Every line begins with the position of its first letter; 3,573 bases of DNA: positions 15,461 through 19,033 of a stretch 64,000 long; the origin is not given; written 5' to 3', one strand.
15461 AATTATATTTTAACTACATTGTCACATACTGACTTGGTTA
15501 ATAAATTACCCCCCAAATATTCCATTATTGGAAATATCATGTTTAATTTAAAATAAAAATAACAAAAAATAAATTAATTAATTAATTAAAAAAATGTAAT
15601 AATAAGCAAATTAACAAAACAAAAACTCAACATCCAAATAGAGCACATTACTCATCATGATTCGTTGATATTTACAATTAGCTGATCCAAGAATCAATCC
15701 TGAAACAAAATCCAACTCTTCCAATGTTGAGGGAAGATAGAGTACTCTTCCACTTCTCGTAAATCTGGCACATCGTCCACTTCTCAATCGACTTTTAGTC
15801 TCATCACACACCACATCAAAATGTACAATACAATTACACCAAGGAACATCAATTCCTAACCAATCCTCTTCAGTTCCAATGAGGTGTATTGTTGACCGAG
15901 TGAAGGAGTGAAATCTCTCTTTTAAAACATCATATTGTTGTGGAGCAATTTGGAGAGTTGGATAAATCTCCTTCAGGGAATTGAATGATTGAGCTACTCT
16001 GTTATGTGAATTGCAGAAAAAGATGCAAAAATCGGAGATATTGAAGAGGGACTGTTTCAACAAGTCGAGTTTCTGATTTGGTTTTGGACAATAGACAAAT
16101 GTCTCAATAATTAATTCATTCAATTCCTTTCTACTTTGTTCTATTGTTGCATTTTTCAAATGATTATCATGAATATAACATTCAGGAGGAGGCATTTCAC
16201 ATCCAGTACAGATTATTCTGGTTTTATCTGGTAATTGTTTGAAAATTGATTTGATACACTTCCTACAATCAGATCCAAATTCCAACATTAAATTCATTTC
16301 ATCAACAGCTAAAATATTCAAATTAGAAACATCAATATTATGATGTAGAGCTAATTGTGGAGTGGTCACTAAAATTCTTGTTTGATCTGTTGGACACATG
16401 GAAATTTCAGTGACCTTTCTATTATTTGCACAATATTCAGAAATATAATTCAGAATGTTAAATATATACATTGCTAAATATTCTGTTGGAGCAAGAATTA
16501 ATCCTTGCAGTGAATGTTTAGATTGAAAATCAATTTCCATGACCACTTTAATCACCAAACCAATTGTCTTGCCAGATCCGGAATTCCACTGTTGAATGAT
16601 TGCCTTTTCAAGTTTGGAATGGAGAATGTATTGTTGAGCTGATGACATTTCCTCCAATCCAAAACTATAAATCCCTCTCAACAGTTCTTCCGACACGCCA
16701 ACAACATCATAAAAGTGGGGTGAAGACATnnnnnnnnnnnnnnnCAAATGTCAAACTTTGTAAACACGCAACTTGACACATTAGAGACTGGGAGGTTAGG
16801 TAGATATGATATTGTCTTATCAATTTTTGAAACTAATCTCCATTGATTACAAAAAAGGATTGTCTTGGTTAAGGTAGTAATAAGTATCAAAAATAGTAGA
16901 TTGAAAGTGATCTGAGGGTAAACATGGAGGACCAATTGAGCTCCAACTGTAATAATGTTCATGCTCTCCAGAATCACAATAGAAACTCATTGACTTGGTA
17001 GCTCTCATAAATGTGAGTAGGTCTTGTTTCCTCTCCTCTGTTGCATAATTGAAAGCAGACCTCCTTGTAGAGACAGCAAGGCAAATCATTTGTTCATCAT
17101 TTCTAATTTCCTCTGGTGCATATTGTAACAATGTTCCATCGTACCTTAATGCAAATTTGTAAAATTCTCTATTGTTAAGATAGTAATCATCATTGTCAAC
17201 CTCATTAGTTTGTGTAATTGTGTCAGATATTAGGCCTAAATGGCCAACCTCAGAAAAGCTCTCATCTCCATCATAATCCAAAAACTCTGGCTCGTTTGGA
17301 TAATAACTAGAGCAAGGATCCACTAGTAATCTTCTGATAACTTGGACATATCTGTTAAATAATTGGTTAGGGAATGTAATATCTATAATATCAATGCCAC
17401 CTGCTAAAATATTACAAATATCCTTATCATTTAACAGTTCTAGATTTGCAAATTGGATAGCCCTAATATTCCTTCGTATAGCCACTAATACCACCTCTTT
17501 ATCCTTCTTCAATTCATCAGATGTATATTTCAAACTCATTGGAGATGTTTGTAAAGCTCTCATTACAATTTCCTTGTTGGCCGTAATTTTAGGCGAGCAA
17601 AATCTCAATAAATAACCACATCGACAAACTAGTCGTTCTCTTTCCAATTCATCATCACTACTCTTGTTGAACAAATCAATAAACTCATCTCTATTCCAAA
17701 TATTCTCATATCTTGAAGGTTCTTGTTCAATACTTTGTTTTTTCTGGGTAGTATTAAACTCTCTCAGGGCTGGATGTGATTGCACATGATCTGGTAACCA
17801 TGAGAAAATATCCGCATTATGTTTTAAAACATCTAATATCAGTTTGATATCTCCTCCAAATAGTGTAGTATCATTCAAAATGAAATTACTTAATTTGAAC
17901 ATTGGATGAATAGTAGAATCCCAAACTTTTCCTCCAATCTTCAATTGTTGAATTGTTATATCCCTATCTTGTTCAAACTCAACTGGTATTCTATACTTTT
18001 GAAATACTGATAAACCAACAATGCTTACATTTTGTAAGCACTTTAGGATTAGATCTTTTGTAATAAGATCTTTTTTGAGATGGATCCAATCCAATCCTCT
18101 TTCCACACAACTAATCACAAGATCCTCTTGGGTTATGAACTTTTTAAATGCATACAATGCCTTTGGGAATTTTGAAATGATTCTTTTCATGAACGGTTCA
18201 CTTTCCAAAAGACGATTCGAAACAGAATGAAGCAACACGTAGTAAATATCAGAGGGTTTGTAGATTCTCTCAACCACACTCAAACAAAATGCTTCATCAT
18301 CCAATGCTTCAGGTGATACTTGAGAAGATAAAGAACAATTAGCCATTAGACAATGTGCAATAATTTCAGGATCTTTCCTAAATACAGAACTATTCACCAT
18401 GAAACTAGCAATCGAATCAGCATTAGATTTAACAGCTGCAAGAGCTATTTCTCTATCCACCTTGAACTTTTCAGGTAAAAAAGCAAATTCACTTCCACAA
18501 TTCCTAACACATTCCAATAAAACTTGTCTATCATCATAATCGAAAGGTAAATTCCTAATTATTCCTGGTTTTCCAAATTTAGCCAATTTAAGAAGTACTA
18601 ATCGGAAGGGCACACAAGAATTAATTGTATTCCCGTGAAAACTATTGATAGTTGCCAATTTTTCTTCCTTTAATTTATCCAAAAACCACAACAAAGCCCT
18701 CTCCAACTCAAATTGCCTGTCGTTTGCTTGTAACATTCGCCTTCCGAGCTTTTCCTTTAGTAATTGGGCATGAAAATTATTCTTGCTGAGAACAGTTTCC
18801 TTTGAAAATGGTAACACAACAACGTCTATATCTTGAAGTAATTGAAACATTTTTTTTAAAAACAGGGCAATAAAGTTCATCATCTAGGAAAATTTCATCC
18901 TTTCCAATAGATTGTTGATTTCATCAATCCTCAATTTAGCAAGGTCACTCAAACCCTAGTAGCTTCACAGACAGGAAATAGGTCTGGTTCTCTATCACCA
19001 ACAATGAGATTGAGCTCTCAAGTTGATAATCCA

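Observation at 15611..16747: eIF4A-derived paralog with DEAD replaced by DEMN and the SAT motif lost: likely catalytically dead pseudo-helicase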

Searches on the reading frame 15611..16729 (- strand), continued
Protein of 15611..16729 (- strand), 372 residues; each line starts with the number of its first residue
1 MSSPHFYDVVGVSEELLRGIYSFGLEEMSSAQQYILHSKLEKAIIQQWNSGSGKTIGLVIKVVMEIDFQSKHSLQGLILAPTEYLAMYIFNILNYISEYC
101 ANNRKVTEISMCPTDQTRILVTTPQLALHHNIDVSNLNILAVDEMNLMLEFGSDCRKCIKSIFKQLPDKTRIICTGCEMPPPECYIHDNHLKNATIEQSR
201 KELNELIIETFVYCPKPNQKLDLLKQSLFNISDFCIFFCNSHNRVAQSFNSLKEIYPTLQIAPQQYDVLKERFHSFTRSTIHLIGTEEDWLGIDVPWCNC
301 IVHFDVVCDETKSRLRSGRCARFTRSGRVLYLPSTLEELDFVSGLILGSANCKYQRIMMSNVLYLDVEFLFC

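Call 35: fold_search(model_id=the predicted structure, library=pdb)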
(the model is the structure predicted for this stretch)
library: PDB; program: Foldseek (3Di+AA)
matches with E <= 10: 1621; with E <= 0.001: 924
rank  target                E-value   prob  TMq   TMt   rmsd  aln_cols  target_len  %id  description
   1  2hyi_C                9.8e-23  1.00  0.72  0.68   5.0       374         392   23  Structure of the human exon junction complex with a trapped DEAD-box helicase bound to RNA (released 2006-08-15)
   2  2j0s_A                1.9e-22  1.00  0.74  0.71   3.9       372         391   23  The crystal structure of the Exon Junction Complex at 2.2 A resolution (released 2006-09-06)
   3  6icz_u                2.0e-22  1.00  0.72  0.69   5.0       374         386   23  Cryo-EM structure of a human post-catalytic spliceosome (P complex) at 3.0 angstrom (released 2019-03-13)
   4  7znj_A                1.2e-21  1.00  0.73  0.71   4.1       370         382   24  Structure of an ALYREF-exon junction complex hexamer (released 2023-04-12)
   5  5zc9_A                1.5e-20  1.00  0.73  0.72   4.0       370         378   22  Crystal structure of the human eIF4A1-ATP analog-RocA-polypurine RNA complex (released 2019-01-16)
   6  2vso_A                4.6e-20  1.00  0.58  0.59   6.4       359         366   24  Crystal Structure of a Translation Initiation Complex (released 2008-06-24)
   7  3pey_A                5.2e-20  1.00  0.75  0.71   5.2       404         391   18  S. cerevisiae Dbp5 bound to RNA and ADP BeF3 (released 2011-03-23)
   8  3rrn_A                6.5e-20  1.00  0.75  0.72   4.6       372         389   20  S. cerevisiae dbp5 l327v bound to gle1 h337r and ip6 (released 2011-05-18)
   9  9dts_B                8.6e-20  1.00  0.73  0.73   4.0       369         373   21  Crystal structure of the human eIF4A1/AMPPNP/amidino-rocaglate/polypurine RNA complex (released 2025-03-12)
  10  9avr_A                8.6e-20  1.00  0.71  0.71   4.2       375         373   23  Human eIF4A-1 in complex with AMP-PNP, RNA, and the inhibitor silvestrol (released 2024-10-23)
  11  2j0q_A                1.3e-19  1.00  0.73  0.70   4.1       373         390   23  The crystal structure of the Exon Junction Complex at 3.2 A resolution (released 2006-08-30)
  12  7pli_B                1.3e-19  1.00  0.74  0.62   4.0       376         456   20  DEAD-box helicase DbpA bound to single stranded RNA and ADP/BeF3 (released 2022-09-07)
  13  3pew_A                1.8e-19  1.00  0.73  0.70   6.0       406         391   19  S. cerevisiae Dbp5 L327V bound to RNA and ADP BeF3 (released 2011-03-23)
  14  9dts_D                4.1e-19  1.00  0.74  0.73   4.3       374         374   22  Crystal structure of the human eIF4A1/AMPPNP/amidino-rocaglate/polypurine RNA complex (released 2025-03-12)
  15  7pmm_B                4.6e-19  1.00  0.73  0.63   4.0       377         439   20  DEAD-box helicase DbpA in the active conformation bound to a ss/dsRNA junction and ADP/BeF3 (released 2022-09-14)
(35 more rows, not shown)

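Call 49: find_related_loci(query=A4, collection=metagenome_contigs, flank=2000)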
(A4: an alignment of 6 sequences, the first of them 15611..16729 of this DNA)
Query A4 (372 aa) in metagenome_contigs; peptide patterns used: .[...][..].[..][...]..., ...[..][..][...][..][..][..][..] (x = any residue, [..] = any of these).
255 stretches matched a pattern; 1 encode a relative of the query (tblastn E <= 1e-3); 1 distinct loci.
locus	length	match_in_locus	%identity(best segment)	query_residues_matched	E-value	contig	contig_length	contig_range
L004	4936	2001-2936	23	42-341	2e-14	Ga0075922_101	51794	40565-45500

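Call 54: list_cluster_members(proteins=[P0112, P0113, P0115, P0116, P0117, P0118, P0120, P0123, P0124, P0127])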
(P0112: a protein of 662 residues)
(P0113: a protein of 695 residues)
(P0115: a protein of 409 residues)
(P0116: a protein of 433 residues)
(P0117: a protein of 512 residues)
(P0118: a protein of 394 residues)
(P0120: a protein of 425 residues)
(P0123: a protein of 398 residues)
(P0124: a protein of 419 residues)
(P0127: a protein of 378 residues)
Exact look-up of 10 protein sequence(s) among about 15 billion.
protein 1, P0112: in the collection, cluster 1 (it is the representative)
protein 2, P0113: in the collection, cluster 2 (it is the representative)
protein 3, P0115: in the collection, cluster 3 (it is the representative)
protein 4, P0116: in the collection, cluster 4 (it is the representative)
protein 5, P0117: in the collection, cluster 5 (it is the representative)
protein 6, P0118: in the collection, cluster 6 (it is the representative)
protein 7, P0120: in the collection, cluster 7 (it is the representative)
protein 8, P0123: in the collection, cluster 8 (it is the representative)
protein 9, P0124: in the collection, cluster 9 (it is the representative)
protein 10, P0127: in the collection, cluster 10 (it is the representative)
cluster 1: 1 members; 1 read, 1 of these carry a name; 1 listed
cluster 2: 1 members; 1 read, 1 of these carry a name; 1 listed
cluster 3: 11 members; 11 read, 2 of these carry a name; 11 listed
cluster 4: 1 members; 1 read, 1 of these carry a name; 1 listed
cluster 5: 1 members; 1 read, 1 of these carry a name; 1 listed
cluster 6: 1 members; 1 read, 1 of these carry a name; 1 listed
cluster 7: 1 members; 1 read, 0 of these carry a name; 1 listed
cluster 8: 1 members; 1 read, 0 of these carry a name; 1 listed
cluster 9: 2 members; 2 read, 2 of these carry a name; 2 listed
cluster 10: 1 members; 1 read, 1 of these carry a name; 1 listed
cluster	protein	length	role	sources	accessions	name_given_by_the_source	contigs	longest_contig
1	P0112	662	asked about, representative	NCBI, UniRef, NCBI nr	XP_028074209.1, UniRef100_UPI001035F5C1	eukaryotic initiation factor 4A-15-like isoform X2 [Camellia sinensis] | eukaryotic initiation factor 4A-15-like isoform X2 n=2 Tax=Camellia sinensis TaxID=4442 ...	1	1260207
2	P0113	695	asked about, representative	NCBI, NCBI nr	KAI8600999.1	P-loop containing nucleoside triphosphate hydrolase protein [Dissophora ornata]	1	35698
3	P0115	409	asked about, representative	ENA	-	-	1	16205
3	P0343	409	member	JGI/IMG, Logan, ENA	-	superfamily II DNA/RNA helicase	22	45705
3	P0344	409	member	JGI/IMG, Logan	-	superfamily II DNA/RNA helicase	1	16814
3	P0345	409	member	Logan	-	-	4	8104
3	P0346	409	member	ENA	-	-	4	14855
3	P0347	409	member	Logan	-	-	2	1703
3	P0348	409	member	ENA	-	-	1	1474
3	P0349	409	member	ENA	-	-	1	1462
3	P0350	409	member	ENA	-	-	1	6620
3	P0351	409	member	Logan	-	-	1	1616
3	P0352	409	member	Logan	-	-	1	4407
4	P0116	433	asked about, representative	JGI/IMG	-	translation initiation factor 4A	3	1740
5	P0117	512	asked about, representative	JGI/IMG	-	translation initiation factor 4A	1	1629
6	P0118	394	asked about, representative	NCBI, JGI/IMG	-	translation initiation factor 4A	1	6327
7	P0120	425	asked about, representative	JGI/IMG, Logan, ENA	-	-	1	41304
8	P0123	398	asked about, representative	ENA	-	-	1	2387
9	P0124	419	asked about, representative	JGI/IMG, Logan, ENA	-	translation initiation factor 4A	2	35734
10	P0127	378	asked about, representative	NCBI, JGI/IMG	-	superfamily II DNA/RNA helicase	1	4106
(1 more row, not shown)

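Call 57: find_related_loci(query=A4, collection=viral_contigs, flank=3000)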
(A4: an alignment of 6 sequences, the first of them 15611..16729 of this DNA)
Query A4 (372 aa) in viral_contigs; peptide patterns used: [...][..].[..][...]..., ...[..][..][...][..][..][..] (x = any residue, [..] = any of these).
144 stretches matched a pattern, but none encodes a relative of the query by tblastn (E <= 1e-3).

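Call 58: find_encoding_contigs(protein=P0008, flank=8000, max_places=2)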
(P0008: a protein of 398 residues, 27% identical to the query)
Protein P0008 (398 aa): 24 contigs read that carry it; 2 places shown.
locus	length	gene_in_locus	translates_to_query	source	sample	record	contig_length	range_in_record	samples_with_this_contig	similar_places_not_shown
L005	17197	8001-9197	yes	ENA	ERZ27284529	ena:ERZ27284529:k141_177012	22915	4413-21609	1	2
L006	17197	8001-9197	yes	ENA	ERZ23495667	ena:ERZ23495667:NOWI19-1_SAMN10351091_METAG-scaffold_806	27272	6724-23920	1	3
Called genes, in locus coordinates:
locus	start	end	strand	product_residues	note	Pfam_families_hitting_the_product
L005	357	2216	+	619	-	PF16903:Capsid_N, PF04451:Capsid_NCLDV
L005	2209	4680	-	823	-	-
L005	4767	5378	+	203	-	PF01351:RNase_HII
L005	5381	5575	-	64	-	-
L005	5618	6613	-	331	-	-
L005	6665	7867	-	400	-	-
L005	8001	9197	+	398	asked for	PF00270:DEAD, PF04851:ResIII (weak), PF00271:Helicase_C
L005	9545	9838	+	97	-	-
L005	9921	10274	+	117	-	-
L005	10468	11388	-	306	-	-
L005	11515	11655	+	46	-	-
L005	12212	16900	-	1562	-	PF04997:RNA_pol_Rpb1_1, PF00623:RNA_pol_Rpb1_2, PF04983:RNA_pol_Rpb1_3, PF05000:RNA_pol_Rpb1_4, PF04998:RNA_pol_Rpb1_5, PF04992:RNA_pol_Rpb1_6, PF04990:RNA_pol_Rpb1_7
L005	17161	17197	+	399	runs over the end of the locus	PF00004:AAA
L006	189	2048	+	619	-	PF16903:Capsid_N, PF04451:Capsid_NCLDV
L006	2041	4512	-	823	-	-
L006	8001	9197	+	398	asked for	PF00270:DEAD, PF04851:ResIII (weak), PF00271:Helicase_C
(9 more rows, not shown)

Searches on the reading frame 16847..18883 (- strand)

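Call 43: search_protein_families(library=pfam, proteins=[window:16847-18883:-], max_evalue=0.001)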
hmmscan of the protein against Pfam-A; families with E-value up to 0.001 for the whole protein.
window:16847-18883:- (678 aa): 1 family
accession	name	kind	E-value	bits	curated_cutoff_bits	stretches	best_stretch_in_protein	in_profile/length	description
PF13475.11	DUF4116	-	1.1e-46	156.6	24.9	4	571-617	1-47/49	Domain of unknown function (DUF4116)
